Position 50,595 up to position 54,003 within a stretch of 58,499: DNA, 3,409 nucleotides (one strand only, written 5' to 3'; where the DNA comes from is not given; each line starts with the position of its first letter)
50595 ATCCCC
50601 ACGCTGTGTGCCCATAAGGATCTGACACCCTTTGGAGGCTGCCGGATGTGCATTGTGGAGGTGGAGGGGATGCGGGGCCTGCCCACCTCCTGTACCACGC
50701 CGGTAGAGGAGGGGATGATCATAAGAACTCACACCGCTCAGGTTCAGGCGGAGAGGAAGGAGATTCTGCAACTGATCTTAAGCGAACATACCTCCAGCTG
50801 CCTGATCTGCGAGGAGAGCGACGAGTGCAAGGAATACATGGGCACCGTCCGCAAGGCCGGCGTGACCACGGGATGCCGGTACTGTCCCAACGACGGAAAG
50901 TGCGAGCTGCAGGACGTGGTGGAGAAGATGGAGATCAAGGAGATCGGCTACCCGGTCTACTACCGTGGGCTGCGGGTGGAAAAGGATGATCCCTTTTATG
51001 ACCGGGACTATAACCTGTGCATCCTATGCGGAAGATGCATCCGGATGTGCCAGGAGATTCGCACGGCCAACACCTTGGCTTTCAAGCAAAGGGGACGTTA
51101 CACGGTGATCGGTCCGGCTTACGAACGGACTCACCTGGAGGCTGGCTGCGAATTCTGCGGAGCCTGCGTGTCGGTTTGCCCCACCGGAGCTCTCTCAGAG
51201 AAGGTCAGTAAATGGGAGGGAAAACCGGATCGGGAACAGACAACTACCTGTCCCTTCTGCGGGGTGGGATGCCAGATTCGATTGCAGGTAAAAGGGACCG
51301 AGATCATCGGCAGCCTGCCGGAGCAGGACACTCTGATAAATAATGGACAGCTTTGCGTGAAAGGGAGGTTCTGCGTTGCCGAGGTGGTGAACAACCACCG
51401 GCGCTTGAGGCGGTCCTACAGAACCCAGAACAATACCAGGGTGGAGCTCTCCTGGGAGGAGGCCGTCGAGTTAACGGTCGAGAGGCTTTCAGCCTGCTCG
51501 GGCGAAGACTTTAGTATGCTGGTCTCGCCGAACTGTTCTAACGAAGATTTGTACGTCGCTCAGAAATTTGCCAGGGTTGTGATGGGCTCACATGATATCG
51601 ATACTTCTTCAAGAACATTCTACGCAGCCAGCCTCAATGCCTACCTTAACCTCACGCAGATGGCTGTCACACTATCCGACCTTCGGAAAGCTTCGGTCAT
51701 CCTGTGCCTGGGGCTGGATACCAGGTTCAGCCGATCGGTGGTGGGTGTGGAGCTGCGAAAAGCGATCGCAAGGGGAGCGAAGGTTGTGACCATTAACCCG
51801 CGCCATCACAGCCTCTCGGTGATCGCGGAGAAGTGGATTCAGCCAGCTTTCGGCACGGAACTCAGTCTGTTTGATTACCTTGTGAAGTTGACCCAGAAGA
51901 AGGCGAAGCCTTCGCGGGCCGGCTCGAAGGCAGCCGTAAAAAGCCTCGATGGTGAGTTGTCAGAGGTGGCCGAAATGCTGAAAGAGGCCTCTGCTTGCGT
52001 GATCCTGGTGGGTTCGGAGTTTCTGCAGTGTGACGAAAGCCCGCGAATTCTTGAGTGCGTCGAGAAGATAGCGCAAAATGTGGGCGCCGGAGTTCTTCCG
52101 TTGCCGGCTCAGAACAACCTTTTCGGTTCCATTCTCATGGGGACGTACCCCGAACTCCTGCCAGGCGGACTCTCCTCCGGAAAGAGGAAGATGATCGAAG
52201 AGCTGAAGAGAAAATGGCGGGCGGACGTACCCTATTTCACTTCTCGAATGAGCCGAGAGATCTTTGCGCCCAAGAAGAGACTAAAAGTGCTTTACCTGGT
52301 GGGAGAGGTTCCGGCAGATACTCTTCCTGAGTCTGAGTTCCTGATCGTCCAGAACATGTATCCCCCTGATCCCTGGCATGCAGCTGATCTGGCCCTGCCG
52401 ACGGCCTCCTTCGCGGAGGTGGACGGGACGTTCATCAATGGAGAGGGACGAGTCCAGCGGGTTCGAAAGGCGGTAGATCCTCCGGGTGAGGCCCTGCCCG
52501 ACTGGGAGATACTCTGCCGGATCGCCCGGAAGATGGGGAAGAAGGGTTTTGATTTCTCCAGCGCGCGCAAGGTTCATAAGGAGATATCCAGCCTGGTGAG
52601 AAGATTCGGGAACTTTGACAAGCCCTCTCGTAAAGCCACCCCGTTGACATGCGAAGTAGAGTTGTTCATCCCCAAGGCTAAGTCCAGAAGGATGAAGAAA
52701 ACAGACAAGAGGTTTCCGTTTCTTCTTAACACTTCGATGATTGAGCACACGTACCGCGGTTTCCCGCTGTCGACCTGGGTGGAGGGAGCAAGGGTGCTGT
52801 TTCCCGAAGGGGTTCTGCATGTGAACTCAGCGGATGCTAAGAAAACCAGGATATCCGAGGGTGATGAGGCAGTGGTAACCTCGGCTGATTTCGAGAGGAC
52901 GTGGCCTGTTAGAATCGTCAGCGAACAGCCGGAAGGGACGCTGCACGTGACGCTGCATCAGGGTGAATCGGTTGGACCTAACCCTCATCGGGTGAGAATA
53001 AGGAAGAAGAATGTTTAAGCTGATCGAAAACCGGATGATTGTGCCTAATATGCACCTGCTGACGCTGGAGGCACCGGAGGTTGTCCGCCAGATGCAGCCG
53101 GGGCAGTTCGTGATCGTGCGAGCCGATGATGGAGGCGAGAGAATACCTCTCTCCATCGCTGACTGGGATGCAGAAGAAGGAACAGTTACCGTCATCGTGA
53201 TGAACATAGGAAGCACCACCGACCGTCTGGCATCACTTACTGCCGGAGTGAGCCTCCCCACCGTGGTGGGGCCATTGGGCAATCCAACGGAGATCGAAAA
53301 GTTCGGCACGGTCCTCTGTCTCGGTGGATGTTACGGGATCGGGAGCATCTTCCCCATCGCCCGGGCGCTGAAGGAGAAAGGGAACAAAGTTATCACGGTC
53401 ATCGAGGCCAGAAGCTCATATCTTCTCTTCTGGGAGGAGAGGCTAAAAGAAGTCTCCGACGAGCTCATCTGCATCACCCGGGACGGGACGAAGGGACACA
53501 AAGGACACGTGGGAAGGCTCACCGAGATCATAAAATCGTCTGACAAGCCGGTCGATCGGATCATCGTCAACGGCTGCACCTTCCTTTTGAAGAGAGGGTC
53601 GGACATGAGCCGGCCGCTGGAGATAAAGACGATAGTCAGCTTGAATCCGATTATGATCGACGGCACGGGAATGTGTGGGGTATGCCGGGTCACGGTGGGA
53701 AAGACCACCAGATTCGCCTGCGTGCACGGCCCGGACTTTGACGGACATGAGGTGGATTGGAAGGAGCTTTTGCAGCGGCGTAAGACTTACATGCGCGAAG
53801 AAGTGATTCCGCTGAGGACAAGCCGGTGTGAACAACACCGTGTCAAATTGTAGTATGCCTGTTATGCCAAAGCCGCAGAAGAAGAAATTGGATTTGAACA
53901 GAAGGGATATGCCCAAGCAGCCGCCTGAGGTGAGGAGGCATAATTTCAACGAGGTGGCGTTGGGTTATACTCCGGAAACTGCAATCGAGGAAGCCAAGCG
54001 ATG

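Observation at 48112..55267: Translationally coupled NuoE, NuoF, NuoG/FDH-like (catalytically dead) and NfnA, NfnB operon: candidate novel bifurcating transhydrogenase-type complex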

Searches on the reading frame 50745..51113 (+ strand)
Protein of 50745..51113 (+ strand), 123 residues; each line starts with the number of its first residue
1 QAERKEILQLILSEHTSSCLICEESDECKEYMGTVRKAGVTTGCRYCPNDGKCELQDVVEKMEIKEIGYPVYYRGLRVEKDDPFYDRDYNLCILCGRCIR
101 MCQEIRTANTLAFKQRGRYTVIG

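Call 77: search_solved_structures(query=window:50745-51113:+, max_evalue=0.001, show_alignments=5)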
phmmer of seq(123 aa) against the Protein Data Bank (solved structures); distinct sequences matched with E-value up to 0.001: 15.
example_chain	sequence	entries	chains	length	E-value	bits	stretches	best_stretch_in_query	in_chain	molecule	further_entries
7t2r_A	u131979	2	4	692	1.5e-15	60.3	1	24-118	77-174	NiFe hydrogenase subunit A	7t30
8rqz_C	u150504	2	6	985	1.3e-10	44.4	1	44-114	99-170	Probable oxidoreductase YjgC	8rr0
9gzq_A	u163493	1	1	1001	1.4e-10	44.3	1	44-114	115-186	Probable oxidoreductase YjgC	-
7p5h_A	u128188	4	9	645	3.2e-09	39.9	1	42-122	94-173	Fe-hydrogenase, subunit alpha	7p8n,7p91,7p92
8a6t_A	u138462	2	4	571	2.6e-08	37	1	43-118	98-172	Electron bifurcating hydrogenase subunit HydA1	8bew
9bov_A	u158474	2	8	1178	5.6e-06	29.4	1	47-122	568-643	Molybdopterin oxidoreductase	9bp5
7tgh_S1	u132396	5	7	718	3.3e-05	26.9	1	40-123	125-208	NADH-ubiquinone oxidoreductase 75 kDa subunit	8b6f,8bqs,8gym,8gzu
7arc_G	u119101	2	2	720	6.6e-05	26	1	43-123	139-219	75 kDa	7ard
7q4v_A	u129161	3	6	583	9.2e-05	25.5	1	43-117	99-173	Iron hydrogenase HydA1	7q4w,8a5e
8oh5_C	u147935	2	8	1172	0.00013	25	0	80-121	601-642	Formate dehydrogenase-O, major subunit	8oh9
9wxb_B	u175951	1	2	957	0.00025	24.1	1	4-117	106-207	Formate dehydrogenase alpha subunit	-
6tg9_A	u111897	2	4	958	0.00028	23.9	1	43-117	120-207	Formate dehydrogenase subunit alpha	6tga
7q5y_A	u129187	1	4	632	0.00046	23.2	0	44-120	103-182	NADH dehydrogenase I chain G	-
7awt_G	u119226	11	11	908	0.00099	22.2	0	19-105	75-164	NADH-quinone oxidoreductase | NADH-quinone oxidoreductase subunit G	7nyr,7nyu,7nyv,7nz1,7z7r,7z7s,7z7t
9taj_G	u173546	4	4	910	0.00099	22.2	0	19-105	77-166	NADH-quinone oxidoreductase subunit G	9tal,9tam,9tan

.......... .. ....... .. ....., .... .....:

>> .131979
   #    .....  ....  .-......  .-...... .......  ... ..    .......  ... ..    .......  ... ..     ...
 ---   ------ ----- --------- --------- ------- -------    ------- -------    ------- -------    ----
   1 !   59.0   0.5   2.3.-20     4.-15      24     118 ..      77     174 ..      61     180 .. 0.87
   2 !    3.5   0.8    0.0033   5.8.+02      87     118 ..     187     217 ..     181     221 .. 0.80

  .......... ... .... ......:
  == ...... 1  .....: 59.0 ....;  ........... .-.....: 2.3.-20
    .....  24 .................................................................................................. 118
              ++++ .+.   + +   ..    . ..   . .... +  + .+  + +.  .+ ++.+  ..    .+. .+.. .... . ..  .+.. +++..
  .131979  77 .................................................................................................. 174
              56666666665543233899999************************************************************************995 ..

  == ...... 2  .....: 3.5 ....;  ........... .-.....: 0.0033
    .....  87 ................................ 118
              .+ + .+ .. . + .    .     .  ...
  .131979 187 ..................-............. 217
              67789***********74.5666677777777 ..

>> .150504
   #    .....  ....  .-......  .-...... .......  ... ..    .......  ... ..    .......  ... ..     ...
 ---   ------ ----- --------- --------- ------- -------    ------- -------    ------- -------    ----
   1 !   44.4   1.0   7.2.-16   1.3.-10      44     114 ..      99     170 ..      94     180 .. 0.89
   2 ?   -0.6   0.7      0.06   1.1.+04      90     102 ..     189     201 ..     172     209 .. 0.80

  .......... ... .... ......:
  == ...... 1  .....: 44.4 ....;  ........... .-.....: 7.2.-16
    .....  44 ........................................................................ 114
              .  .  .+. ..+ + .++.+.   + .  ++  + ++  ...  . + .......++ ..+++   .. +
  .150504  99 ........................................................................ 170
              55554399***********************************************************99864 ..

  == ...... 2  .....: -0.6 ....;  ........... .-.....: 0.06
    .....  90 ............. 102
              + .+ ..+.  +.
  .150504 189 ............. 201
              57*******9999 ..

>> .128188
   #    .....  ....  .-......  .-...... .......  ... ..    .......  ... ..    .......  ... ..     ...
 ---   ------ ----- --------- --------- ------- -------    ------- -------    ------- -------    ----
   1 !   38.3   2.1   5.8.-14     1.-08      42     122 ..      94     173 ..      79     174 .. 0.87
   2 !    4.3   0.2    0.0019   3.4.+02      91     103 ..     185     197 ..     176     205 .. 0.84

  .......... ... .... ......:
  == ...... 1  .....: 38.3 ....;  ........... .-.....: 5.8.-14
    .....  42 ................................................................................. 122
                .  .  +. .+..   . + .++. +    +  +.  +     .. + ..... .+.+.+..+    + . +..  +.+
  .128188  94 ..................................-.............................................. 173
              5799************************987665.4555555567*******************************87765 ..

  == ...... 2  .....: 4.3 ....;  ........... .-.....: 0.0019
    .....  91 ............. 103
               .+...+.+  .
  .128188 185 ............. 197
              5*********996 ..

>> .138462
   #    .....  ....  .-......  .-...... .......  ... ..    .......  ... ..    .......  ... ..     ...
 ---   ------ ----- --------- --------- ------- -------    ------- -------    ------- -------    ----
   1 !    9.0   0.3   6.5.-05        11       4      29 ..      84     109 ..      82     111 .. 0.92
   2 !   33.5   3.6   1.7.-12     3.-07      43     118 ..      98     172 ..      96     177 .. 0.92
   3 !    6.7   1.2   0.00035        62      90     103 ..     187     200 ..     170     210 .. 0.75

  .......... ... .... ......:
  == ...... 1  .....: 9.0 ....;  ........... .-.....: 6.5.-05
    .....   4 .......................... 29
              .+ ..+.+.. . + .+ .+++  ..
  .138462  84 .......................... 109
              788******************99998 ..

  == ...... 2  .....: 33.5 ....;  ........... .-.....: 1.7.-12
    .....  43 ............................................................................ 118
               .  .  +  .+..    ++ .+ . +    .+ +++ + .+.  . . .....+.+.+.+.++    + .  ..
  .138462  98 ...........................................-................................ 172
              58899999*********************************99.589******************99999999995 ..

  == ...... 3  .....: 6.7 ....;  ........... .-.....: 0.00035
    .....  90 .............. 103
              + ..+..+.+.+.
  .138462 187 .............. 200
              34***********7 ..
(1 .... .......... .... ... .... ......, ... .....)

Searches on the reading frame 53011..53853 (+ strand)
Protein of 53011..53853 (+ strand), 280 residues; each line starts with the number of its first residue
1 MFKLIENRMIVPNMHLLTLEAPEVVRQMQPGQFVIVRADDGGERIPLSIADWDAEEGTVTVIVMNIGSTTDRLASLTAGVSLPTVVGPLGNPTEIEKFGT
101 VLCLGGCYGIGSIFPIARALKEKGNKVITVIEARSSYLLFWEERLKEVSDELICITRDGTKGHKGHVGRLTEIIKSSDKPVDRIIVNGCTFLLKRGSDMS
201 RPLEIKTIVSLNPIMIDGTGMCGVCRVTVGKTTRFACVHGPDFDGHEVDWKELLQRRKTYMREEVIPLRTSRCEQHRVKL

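Call 3: search_protein_families(library=pfam, proteins=[window:53011-53853:+], max_evalue=0.01)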
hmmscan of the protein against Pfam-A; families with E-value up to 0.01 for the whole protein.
window:53011-53853:+ (280 aa): 1 family
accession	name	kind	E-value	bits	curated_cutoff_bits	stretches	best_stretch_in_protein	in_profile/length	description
PF10418.14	DHODB_Fe-S_bind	-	9.6e-12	44.9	23.9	1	212-249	1-41/41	Iron-sulfur cluster binding domain of dihydroorotate dehydrogenase B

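Call 10: search_protein_families(library=ncbifam, proteins=[window:53011-53853:+], max_evalue=0.001)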
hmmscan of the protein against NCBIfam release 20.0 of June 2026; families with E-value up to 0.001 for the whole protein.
window:53011-53853:+ (280 aa): 13 families
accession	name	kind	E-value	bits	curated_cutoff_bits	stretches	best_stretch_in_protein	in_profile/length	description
NF004862.0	PRK06222.1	subfamily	2e-104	349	220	1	1-275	1-275/281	sulfide/dihydroorotate dehydrogenase-like FAD/NAD-binding protein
NF009414.0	PRK12778.1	equivalog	1.2e-93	314.8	1103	1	1-268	1-268/752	bifunctional dihydroorotate dehydrogenase B NAD binding subunit/NADPH-dependent glutamate synthase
NF009413.0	PRK12775.1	equivalog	4.1e-75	253.3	1895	1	1-264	1-264/1006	putative trifunctional 2-polyprenylphenol hydroxylase/glutamate synthase subunit beta/ferritin domain-containing protein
NF009415.0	PRK12779.1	equivalog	6.2e-52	176.6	1519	1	4-264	653-934/944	putative bifunctional glutamate synthase subunit beta/2-polyprenylphenol hydroxylase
NF000796.0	PRK00054.1-1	equivalog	1.5e-30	106.3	224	1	25-257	27-244/254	dihydroorotate dehydrogenase electron transfer subunit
NF000799.0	PRK00054.1-4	equivalog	6.2e-29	100.8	314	1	4-248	9-256/258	dihydroorotate dehydrogenase electron transfer subunit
NF000798.0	PRK00054.1-3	equivalog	7.7e-26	91.2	219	1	3-248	9-242/244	dihydroorotate dehydrogenase electron transfer subunit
NF000797.0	PRK00054.1-2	equivalog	1.9e-22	79.8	270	1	3-244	18-261/267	dihydroorotate dehydrogenase electron transfer subunit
NF004470.0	PRK05802.1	equivalog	1.3e-14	53.9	313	1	3-232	69-308/330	sulfide/dihydroorotate dehydrogenase-like FAD/NAD-binding protein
NF006220.0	PRK08345.1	subfamily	3.3e-09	36.4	395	1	15-148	28-167/294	cytochrome-c3 hydrogenase subunit gamma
NF040835.1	sulfhyd_HydG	equivalog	7.2e-07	28.7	650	1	14-244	34-280/292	NADPH-dependent hydrogenase/sulfhydrogenase 1 subunit gamma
NF040830.1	sulfhyd_ShyC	equivalog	1.4e-05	24.4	600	0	5-109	12-119/288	NAD(P)-dependent hydrogenase/sulfhydrogenase 2 subunit gamma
NF005128.0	PRK06567.1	equivalog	0.00015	19.8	1072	0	19-130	812-924/1031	putative bifunctional glutamate synthase subunit beta/2-polyprenylphenol hydroxylase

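Call 35: search_solved_structures(query=window:53011-53853:+, max_evalue=1e-10, show_alignments=2)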
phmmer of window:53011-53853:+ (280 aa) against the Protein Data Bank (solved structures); distinct sequences matched with E-value up to 1e-10: 7.
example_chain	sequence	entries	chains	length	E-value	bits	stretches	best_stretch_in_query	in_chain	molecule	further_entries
5jca_S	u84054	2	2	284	9.6e-80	270.8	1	1-270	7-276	NADH-dependent Ferredoxin:NADP Oxidoreductase (NfnI) subunit beta | NADH-dependent Ferredoxin:NADP Oxidoreductase subunit beta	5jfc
4ylf_A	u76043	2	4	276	4.2e-65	222.7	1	14-266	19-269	Dihydroorotate dehydrogenase B (NAD(+)), electron transfer subunit homolog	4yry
5vj7_B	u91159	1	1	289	1.4e-53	184.9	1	1-269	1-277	Ferredoxin-NADP(+) reductase subunit alpha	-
5ksw_B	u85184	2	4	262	7.9e-19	71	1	2-229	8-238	Dihydroorotate dehydrogenase B (NAD(+)), electron transfer subunit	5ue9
1ep1_B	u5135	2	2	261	1e-17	67.3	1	3-245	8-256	DIHYDROOROTATE DEHYDROGENASE B (PYRK SUBUNIT)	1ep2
1ep3_B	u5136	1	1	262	1e-17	67.3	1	3-245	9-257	DIHYDROOROTATE DEHYDROGENASE B (PYRK SUBUNIT)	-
3lrx_A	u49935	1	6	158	2.8e-11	46.2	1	78-218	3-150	Putative hydrogenase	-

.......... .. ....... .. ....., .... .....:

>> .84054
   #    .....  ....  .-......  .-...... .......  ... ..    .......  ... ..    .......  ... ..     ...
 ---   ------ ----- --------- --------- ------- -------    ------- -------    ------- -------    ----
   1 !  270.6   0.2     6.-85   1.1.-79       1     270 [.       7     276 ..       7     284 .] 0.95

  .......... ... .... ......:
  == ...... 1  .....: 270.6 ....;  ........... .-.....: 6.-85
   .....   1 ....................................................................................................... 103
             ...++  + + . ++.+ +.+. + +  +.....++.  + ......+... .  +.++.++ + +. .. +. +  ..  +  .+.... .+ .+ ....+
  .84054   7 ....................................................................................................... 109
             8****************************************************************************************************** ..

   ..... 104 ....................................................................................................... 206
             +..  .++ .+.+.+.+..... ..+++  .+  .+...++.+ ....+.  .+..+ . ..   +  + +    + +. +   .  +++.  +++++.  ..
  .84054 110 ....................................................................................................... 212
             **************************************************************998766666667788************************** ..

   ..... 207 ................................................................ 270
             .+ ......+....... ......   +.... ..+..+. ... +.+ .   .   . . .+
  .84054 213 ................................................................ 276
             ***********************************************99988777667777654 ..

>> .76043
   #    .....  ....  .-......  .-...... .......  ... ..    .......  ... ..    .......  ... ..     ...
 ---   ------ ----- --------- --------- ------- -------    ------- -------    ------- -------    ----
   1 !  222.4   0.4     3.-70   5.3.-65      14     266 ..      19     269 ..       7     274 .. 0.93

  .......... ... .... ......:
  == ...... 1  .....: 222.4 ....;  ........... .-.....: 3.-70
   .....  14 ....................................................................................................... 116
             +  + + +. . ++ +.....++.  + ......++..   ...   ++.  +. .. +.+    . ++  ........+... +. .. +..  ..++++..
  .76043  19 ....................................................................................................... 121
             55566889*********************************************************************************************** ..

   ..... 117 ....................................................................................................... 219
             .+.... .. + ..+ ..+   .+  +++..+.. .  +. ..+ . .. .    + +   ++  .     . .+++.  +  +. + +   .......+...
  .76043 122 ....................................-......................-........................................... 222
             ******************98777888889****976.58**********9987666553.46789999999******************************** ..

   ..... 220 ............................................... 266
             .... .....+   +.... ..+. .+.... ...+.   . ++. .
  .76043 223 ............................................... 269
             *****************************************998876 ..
